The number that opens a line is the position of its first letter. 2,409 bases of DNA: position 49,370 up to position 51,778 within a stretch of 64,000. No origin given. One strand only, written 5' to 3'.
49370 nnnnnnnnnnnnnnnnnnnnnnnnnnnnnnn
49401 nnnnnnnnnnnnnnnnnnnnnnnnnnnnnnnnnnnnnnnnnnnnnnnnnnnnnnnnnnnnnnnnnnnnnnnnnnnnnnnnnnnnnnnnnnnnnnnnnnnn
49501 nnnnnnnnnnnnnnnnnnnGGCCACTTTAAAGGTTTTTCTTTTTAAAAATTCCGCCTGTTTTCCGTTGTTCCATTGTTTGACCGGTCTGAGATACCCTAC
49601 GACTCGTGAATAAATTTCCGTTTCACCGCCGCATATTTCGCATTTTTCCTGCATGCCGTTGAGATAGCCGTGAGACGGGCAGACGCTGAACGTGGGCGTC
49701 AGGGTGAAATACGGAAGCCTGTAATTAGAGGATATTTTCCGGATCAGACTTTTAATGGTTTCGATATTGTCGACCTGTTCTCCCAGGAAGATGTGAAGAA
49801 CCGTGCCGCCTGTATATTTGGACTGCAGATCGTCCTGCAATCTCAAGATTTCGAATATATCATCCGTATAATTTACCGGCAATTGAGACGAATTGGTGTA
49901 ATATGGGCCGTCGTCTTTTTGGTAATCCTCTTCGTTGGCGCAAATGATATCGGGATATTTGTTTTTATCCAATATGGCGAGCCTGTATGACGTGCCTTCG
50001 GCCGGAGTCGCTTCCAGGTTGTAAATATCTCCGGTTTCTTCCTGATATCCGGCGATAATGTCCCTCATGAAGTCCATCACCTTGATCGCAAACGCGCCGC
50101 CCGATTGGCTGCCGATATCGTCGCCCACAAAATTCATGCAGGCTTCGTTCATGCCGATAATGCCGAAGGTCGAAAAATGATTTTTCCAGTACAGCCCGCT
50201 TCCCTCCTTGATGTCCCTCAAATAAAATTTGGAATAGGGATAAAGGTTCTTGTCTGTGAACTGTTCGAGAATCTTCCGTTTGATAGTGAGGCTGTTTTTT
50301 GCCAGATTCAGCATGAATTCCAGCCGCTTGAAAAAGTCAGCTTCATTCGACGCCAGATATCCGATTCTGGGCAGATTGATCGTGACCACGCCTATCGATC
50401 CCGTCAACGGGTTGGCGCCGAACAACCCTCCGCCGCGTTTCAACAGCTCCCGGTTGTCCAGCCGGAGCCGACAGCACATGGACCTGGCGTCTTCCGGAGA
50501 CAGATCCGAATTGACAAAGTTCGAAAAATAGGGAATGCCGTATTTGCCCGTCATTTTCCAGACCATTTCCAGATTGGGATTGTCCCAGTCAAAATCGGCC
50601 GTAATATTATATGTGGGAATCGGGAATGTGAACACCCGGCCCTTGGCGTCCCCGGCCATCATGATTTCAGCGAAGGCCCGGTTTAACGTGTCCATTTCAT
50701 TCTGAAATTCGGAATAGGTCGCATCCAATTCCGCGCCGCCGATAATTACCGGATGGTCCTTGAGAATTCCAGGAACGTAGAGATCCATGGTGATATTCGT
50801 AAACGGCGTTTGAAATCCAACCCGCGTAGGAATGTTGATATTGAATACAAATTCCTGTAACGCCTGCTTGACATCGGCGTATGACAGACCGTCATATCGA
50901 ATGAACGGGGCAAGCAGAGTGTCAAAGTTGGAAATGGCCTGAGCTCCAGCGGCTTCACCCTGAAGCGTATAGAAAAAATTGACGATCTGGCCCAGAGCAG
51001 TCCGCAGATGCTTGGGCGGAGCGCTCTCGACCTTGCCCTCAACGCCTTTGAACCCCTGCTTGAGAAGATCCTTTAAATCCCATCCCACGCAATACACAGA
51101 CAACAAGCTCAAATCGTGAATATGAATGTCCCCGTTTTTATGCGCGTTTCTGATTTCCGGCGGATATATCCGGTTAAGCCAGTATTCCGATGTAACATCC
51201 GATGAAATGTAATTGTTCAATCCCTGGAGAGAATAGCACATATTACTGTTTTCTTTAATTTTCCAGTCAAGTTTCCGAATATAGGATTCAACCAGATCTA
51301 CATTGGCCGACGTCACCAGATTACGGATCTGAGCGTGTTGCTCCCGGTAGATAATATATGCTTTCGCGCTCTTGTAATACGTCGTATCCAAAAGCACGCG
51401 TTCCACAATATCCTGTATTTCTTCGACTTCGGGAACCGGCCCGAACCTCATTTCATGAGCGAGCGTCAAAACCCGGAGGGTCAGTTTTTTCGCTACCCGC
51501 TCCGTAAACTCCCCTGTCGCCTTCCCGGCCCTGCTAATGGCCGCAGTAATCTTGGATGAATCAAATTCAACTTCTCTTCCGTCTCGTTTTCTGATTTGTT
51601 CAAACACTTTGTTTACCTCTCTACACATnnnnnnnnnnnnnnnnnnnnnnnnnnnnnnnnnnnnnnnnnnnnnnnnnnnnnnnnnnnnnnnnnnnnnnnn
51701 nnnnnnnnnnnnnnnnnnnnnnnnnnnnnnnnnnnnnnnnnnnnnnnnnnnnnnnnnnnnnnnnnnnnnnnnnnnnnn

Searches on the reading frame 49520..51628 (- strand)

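Call 92: search_protein_families(library=ncbifam, proteins=[window:49520-51628:-], max_evalue=1e-20)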
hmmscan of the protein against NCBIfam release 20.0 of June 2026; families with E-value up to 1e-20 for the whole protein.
window:49520-51628:- (703 aa): 8 families
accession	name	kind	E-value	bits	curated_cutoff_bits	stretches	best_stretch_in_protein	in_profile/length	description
NF006126.0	PRK08270.1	equivalog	0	1092.7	548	1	10-702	3-683/684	ribonucleoside triphosphate reductase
TIGR02487.1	NrdD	equivalog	7.5e-171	569.6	326.35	1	125-699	1-580/581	anaerobic ribonucleoside-triphosphate reductase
NF006358.0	PRK08579.1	equivalog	2.6e-121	405.8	585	2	107-397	7-295/624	anaerobic ribonucleoside triphosphate reductase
NF005497.0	PRK07111.1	equivalog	9.8e-77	258.9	764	2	9-244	2-234/746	anaerobic ribonucleoside triphosphate reductase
NF006127.0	PRK08271.1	equivalog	2e-65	221.5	545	1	157-698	101-625/631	anaerobic ribonucleoside-triphosphate reductase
NF006732.0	PRK09263.1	equivalog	3.7e-62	210.8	657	2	11-245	4-238/712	anaerobic ribonucleoside-triphosphate reductase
TIGR02827.1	RNR_anaer_Bdell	equivalog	5.3e-48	163.9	568.3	1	158-697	75-594/596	anaerobic ribonucleoside-triphosphate reductase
NF011292.0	PRK14704.1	equivalog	1.6e-29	103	736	0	319-697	225-614/618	anaerobic ribonucleoside triphosphate reductase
